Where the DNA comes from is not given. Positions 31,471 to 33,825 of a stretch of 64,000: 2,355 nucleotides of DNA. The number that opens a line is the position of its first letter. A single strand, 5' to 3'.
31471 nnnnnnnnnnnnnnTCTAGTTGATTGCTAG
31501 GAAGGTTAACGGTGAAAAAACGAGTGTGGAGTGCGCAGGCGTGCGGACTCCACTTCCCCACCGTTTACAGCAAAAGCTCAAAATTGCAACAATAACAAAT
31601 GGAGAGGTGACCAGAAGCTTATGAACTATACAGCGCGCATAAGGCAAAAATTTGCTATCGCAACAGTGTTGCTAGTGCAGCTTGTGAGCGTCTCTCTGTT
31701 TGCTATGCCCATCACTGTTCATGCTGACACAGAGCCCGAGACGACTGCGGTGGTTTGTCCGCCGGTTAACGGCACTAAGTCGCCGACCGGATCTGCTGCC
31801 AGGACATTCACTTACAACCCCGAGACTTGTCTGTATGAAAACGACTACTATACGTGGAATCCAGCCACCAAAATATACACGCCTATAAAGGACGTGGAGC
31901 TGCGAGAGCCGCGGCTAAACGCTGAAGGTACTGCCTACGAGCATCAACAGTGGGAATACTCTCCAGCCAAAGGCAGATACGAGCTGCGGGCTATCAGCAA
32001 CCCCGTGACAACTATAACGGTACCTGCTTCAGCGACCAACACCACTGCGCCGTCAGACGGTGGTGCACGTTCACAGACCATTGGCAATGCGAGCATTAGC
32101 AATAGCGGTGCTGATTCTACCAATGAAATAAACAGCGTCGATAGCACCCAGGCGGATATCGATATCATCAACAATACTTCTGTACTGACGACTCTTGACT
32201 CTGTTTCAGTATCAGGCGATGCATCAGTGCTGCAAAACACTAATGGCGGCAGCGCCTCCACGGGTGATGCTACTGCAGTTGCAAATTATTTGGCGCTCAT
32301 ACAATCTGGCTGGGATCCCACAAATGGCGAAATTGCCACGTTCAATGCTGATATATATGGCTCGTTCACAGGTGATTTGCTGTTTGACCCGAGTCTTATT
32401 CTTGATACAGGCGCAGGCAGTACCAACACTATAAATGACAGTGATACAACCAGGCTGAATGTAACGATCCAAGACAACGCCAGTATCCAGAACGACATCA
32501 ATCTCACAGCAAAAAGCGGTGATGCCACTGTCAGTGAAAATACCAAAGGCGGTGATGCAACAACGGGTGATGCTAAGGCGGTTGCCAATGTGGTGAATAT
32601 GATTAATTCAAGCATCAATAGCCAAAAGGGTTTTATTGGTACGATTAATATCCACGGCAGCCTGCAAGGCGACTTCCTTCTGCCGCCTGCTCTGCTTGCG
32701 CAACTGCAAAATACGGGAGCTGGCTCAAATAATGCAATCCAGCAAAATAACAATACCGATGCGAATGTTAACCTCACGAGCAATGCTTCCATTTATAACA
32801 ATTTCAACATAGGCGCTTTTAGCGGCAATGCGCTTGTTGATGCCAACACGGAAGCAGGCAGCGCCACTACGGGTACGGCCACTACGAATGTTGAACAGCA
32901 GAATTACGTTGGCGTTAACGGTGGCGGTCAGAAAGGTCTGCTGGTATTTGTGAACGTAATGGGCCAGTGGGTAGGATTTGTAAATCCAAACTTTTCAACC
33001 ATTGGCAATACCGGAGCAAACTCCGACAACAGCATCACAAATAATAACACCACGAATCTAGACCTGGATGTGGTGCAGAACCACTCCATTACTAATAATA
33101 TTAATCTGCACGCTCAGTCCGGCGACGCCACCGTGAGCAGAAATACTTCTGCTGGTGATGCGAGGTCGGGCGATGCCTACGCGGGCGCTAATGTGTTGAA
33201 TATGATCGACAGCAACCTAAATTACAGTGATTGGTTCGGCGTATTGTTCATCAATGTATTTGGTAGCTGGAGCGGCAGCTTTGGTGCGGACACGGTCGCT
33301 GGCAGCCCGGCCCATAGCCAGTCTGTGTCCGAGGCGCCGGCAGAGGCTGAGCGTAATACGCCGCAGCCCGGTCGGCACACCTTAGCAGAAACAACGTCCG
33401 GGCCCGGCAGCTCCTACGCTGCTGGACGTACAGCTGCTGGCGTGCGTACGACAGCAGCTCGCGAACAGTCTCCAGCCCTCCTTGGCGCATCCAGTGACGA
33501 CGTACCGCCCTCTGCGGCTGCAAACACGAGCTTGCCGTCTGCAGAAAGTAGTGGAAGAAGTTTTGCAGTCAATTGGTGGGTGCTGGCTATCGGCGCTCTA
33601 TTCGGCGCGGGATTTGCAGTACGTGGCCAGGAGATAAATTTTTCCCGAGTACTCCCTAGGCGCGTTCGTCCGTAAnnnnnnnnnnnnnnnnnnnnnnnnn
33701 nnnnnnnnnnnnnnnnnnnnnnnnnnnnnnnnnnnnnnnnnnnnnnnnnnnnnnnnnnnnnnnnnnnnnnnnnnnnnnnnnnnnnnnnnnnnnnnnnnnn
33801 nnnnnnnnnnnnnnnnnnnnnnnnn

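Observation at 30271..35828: Surface-protein locus built on an unnamed repeated module, with a dedicated sortase and GT2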

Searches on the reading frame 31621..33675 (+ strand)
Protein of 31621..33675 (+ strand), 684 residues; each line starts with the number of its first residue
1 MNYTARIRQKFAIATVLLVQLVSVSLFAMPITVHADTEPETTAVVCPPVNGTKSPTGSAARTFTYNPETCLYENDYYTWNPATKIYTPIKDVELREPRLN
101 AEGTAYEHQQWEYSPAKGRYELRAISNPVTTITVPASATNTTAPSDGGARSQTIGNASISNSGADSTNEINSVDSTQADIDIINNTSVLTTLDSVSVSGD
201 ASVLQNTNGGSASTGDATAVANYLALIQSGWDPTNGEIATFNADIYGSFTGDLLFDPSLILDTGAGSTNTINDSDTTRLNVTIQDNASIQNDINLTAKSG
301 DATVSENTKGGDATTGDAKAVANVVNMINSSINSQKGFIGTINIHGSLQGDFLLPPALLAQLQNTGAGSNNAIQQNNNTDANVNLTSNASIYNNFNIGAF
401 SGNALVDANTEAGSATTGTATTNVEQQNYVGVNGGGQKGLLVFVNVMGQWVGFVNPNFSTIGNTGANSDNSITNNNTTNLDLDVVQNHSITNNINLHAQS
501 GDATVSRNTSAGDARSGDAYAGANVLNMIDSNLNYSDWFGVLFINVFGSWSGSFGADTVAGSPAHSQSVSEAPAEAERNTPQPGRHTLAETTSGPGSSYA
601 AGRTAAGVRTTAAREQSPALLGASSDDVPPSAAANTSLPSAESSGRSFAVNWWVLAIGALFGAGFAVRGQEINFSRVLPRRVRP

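Call 3: search_protein_families(library=pfam, proteins=[window:31621-33675:+], max_evalue=1)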
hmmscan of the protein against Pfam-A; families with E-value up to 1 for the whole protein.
window:31621-33675:+ (684 aa): 0 families

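Call 4: search_protein_families(library=ncbifam, proteins=[window:31621-33675:+], max_evalue=1)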
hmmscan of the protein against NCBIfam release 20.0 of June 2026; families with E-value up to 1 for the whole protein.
window:31621-33675:+ (684 aa): 0 families

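Call 7: find_homologous_proteins(query=window:31621-33675:+)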
Query window:31621-33675:+ (684 aa): 733 proteins with E <= 0.001 among 8000 candidates; the best 120 are listed.
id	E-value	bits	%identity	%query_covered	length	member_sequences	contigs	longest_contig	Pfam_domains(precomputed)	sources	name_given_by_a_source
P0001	0.0e+0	1474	100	100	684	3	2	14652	-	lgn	-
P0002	3.4e-223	761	56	100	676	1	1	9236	-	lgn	-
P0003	1.0e-187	644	50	100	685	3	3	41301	-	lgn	-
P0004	5.4e-187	642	52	100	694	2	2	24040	-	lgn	-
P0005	1.6e-164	567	53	81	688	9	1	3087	-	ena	-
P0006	2.9e-159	550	49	90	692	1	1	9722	-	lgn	-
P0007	5.9e-158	546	52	82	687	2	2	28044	-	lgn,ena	-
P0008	1.1e-155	538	45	100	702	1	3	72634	-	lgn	-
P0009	4.2e-155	536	51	81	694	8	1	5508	-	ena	-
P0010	4.4e-153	529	49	85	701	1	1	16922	-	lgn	-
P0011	1.1e-150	522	49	82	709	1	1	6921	-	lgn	-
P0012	1.7e-149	518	48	84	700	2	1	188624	-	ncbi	-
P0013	2.8e-149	517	45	100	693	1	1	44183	-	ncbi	-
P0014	1.2e-148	515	50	82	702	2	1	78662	-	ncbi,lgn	-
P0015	2.3e-148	514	48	84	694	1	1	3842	-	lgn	-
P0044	5.2e-108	381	39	91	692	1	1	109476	-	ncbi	-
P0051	1.9e-103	366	40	97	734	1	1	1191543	-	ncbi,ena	-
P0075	7.8e-99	350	37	99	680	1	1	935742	-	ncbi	-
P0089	5.3e-96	341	44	77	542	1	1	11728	-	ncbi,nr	ncbi:MAG TPA: hypothetical protein VLF87_03555, partial [Patescibacteria group bacterium]|nr:hypothe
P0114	1.7e-93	333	39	87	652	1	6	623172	-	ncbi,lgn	-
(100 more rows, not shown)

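Call 10: search_solved_structures(query=window:31621-33675:+, max_evalue=10)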
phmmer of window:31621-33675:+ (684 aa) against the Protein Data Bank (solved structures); distinct sequences matched with E-value up to 10: 1.
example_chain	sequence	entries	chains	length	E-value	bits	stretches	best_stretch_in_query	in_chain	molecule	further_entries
3zbp_A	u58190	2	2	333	1.2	11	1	117-202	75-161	PHIKZ039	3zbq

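Call 11: find_encoding_contigs(protein=P0051, flank=8000, max_places=2)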
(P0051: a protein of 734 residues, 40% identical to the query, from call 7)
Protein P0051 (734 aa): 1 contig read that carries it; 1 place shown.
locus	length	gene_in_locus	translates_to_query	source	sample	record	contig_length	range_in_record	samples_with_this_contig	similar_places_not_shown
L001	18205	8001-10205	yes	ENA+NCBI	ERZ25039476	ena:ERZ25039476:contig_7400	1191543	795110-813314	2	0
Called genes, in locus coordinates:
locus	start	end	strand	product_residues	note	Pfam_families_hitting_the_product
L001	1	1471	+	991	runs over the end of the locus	-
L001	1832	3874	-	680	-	PF12229:PG_binding_4 (weak), PF13354:Beta-lactamase2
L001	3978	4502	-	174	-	-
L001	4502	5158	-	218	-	-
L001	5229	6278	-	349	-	PF13623:SurA_N_2, PF13624:SurA_N_3, PF00639:Rotamase, PF13616:Rotamase_3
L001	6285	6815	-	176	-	-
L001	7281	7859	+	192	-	-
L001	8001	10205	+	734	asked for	-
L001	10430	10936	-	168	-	PF00334:NDK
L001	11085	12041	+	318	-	PF02899:Phage_int_SAM_1, PF13102:Phage_int_SAM_5, PF13495:Phage_int_SAM_4 (faint), PF00589:Phage_integrase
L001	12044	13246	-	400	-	PF00535:Glycos_transf_2, PF13641:Glyco_tranf_2_3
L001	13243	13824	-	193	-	PF04203:Sortase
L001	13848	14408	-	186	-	-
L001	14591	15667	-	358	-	PF14341:PilX_N (weak)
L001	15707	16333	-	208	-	PF07963:N_methyl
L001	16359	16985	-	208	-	-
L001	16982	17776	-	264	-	-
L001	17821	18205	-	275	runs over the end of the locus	PF06750:A24_N_bact, PF01478:Peptidase_A24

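Call 12: find_encoding_contigs(protein=P0075, flank=8000, max_places=2)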
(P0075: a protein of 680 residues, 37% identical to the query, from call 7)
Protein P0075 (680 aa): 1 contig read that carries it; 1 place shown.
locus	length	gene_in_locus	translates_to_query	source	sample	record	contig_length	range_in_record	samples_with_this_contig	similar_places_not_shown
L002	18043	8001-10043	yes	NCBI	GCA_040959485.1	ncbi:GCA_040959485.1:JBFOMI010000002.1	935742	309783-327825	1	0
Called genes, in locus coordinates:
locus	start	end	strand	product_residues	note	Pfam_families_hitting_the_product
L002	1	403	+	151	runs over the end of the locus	-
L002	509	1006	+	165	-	PF04461:YajQ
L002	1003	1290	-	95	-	-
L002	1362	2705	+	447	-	PF22422:MGH1-like_GH, PF01204:Trehalase, PF03200:Glyco_hydro_63 (weak)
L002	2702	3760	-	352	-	PF02646:RmuC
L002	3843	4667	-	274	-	PF02535:Zip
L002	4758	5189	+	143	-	PF01475:FUR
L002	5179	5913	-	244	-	-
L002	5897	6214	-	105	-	-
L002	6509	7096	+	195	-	-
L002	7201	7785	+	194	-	-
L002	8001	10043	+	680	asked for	-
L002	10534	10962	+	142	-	PF00011:HSP20, PF17886:ArsA_HSP20 (weak)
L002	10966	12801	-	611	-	PF00009:GTP_EFTU, PF01926:MMR_HSR1 (faint), PF03144:GTP_EFTU_D2, PF22042:EF-G_D2 (weak), PF00679:EFG_C, PF21018:BipA_C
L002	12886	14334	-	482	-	PF04773:FecR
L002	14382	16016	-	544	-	-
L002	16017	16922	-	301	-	PF00005:ABC_tran, PF13304:AAA_21, PF13732:DrrA1-3_C (weak)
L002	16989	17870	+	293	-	-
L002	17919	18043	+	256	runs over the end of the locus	-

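Call 13: find_encoding_contigs(protein=P0012, flank=8000, max_places=2)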
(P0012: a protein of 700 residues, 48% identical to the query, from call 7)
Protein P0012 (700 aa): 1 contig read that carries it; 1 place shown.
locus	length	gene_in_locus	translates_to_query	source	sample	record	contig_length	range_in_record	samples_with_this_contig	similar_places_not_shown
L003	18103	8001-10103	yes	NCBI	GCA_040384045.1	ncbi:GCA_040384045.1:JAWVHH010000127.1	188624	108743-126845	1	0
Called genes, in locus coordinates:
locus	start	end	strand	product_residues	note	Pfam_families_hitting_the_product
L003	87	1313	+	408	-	PF07690:MFS_1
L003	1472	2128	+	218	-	-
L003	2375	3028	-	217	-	-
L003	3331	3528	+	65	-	-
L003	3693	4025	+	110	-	-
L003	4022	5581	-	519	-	PF00070:Pyr_redox (faint), PF00890:FAD_binding_2 (faint), PF01266:DAO (weak), PF01593:Amino_oxidase, PF03486:HI0933_like (faint), PF07992:Pyr_redox_2 (faint), PF13450:NAD_binding_8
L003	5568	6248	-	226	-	PF04240:Caroten_synth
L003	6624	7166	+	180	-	-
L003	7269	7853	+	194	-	-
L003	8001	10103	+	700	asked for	-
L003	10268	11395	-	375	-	PF00535:Glycos_transf_2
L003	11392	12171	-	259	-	PF04203:Sortase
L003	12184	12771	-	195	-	-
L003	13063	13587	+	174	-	PF07291:MauE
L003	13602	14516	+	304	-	PF00005:ABC_tran, PF13304:AAA_21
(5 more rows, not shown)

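Call 27: predict_structure(alignment_id=A2)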
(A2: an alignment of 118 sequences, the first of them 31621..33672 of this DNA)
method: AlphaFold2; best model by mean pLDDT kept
length: 684 residues; sequences in the alignment: 118
mean_pLDDT: 71.5   pTM: 0.54
mean pLDDT of the five models: 71.5, 70.3, 69.4, 68.8, 68.7
residues with pLDDT >= 90: 239; 70-90: 170; 50-70: 87; < 50: 188
segments of 3 or more residues with pLDDT < 50: 29-40, 134-175, 259-275, 361-377, 452-476, 577-581, 585-650
pLDDT, mean of each block of 10 residues (from residue 1): 80 93 69 42 83 94 96 96 92 79 92 93 90 48 35 35 36 51 83 93 95 95 85 64 83 69 33 48 85 96 97 97 92 81 87 67 36 43 79 95 97 97 90 83 73 40 31 48 86 96 98 97 92 85 87 82 58 49 44 37 34 35 36 42 42 71 75 62 52
secondary structure, 60 per line:
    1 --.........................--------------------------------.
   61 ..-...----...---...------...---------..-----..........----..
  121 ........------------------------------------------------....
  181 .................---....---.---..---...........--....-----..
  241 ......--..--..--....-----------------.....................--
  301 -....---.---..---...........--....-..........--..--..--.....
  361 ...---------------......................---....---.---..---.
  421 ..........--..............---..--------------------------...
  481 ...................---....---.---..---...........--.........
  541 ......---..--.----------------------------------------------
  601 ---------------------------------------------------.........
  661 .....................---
elements in order (helices of 4 or more, strands of 3 or more residues): H3-27 E64-66 E71-73 E77-79 E86-88 E105-114 E119-128 E177-197 E201-204 E217-227 E230-233 E239-246 H257-260 E278-298 E302-305 E318-328 E331-334 E336-345 H356-363 E379-400 E404-407 E420-430 E433-446 E478-499 E503-506 E519-529 E532-546 H652-681

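Call 30: fold_search(model_id=the predicted structure, library=pdb)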
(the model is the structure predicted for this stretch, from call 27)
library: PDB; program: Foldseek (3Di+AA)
matches with E <= 10: 47; with E <= 0.001: 0
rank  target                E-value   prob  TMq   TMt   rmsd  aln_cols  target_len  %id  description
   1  9nqd_0                3.0e-01  0.01  0.04  0.10  26.0       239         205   12  Structure of Pseudomonas FapC Biofilm-Forming Functional Amyloid (released 2025-06-25)
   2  8c50_A                8.0e-01  0.01  0.04  0.06  34.6       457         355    9  Pontibacter korlensis curli subunit CsgA (released 2023-06-28)
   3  5aja_A                1.4e+00  0.33  0.04  0.09  11.7        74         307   14  Crystal structure of mandrill SAMHD1 (amino acid residues 1-114) bound to Vpx isolated from mandrill and human DCAF1 ( (released 2015-04-22)
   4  5jk7_C                1.5e+00  0.30  0.04  0.08  11.7        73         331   11  The X-ray structure of the DDB1-DCAF1-Vpr-UNG2 complex (released 2016-10-05)
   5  4by6_B                2.6e+00  0.30  0.05  0.16  12.2        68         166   15  Yeast Not1-Not2-Not5 complex (released 2013-10-16)
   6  9ply_B                2.6e+00  0.21  0.04  0.09  11.8        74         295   14  Crystal structure of the human DCAF1 WDR domain in complex with OICR-40156 (released 2025-07-30)
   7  9bhs_B                3.1e+00  0.20  0.05  0.09  11.8        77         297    9  Crystal structure of the WDR domain of human DCAF1 in complex with OICR-9939 compound (released 2024-05-01)
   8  8ez7_H                3.5e+00  0.08  0.04  0.14   9.6        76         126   13  Structure of 1F04 Fab in complex with A/Moscow/10/1999 (H3N2) influenza virus neuraminidase (released 2023-11-08)
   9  4by6_E                4.3e+00  0.20  0.05  0.16  12.3        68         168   15  Yeast Not1-Not2-Not5 complex (released 2013-10-16)
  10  3jc8_Pa               4.7e+00  0.09  0.04  0.16  17.7        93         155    8  Architectural model of the type IVa pilus machine in a piliated state (released 2016-03-16)
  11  8s8k_L                4.7e+00  0.05  0.04  0.15  15.7       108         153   18  Structure of a yeast 48S-AUC preinitiation complex in swivelled conformation (model py48S-AUC-swiv-eIF1) (released 2024-11-06)
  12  5fu6_B                4.9e+00  0.18  0.05  0.14  12.4        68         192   13  NOT module of the human CCR4-NOT complex (Crystallization mutant) (released 2016-03-23)
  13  8ood                  4.9e+00  0.14  0.04  0.09  11.9        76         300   13  Crystal structure of human DCAF1 WD40 repeats (Q1250L) in complex with compound 15 (released 2023-05-24)
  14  9fvr_D                5.2e+00  0.09  0.04  0.14  10.7        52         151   10  Transcription repressor NrdR from E. coli, ATP/dATP-bound state, SeMet protein (released 2025-03-19)
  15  5ijn_MODEL_1_A        5.2e+00  0.08  0.05  0.05  12.8        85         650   14  Composite structure of the inner ring of the human nuclear pore complex (32 copies of Nup205) (released 2016-04-27)
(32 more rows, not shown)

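Call 33: find_related_loci(query=A2, collection=genome_contigs, flank=10000)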
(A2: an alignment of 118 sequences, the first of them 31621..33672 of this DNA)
Query A2 (684 aa) in genome_contigs; peptide patterns used: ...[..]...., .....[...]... (x = any residue, [..] = any of these).
246 stretches matched a pattern; 200 encode a relative of the query (tblastn E <= 1e-3); the best 80 are kept; 80 distinct loci.
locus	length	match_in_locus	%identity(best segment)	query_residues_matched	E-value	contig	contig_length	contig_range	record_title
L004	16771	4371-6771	50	1-561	3e-149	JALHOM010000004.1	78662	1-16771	MAG: Candidatus Saccharibacteria bacterium isolate bin.149_sub c_000000001842, whole genome shotgun sequence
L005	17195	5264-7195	45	7-644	1e-146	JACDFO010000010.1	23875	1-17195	MAG: Candidatus Saccharibacteria bacterium isolate MGR_bin388 SD2905_NODE_275_length_23875_cov_1.131506, whole genome sh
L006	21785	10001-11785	45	1-597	7e-128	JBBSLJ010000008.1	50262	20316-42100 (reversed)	MAG: Candidatus Saccharimonadales bacterium isolate metawrap_LS4_6 metawrap_LS4_6_K_1136395_L_50262_cov_14.4424, whole g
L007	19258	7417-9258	45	6-597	3e-144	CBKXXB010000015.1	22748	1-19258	MAG TPA_asm: uncultured bacterium isolate SRR29175778_binner123_Refined_11 genome assembly, contig: ERZ27337285.163, who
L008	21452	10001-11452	43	53-561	2e-106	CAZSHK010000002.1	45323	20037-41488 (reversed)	MAG TPA_asm: uncultured Candidatus Saccharibacteria bacterium isolate SRP200132_co1_696 genome assembly, contig: NODE_13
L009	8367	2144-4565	40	7-589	1e-103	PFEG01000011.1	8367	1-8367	MAG: Candidatus Saccharibacteria bacterium CG10_big_fil_rev_8_21_14_0_10_47_8 CG10_8_21_14_0.10_scaffold_15929_c, whole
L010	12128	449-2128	41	10-561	7e-103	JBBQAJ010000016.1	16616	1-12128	MAG: Candidatus Saccharimonadales bacterium isolate Co_metawrap_1474 Cmw_1474_k141_1106688_length_16616_cov_14.9966, who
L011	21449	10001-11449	43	51-558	1e-102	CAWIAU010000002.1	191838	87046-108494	MAG: uncultured bacterium isolate MFD01275.bin.1.89 genome assembly, contig: contig_33631, whole genome shotgun sequence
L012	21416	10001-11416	43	62-558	7e-106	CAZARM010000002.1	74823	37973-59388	MAG TPA_asm: uncultured Candidatus Saccharibacteria bacterium isolate SRP200132_co1_173 genome assembly, contig: NODE_44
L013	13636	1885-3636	39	1-566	4e-100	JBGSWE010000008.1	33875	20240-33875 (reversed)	MAG: Candidatus Saccharimonadales bacterium isolate JTS-AC474 k141_32179, whole genome shotgun sequence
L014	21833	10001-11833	40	51-656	4e-100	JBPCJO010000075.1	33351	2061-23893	MAG: Candidatus Saccharimonadales bacterium isolate TH_ant_mag_28 S1Ck127_8868755_flag_0_multi_9.9943_len_33351, whole g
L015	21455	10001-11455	43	51-561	2e-99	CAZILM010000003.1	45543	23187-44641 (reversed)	MAG TPA_asm: uncultured Candidatus Saccharibacteria bacterium isolate SRP200132_co1_22 genome assembly, contig: NODE_129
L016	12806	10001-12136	39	6-561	3e-98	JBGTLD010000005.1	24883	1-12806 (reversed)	MAG: Candidatus Saccharimonadales bacterium isolate JTS-RE329 k141_11011343, whole genome shotgun sequence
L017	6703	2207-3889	38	9-574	4e-98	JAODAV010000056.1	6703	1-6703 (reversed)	MAG: Rhodoglobus sp. isolate RYN_65 scaffold_2734855, whole genome shotgun sequence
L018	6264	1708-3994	41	53-563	5e-98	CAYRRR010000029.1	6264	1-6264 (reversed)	MAG TPA_asm: uncultured Candidatus Saccharibacteria bacterium isolate SRP144015_co1_65 genome assembly, contig: NODE_529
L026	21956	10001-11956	40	5-668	2e-95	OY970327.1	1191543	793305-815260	MAG: Candidatus Saccharimonadia bacterium isolate MFD01275.bin.c.7 genome assembly, chromosome: 1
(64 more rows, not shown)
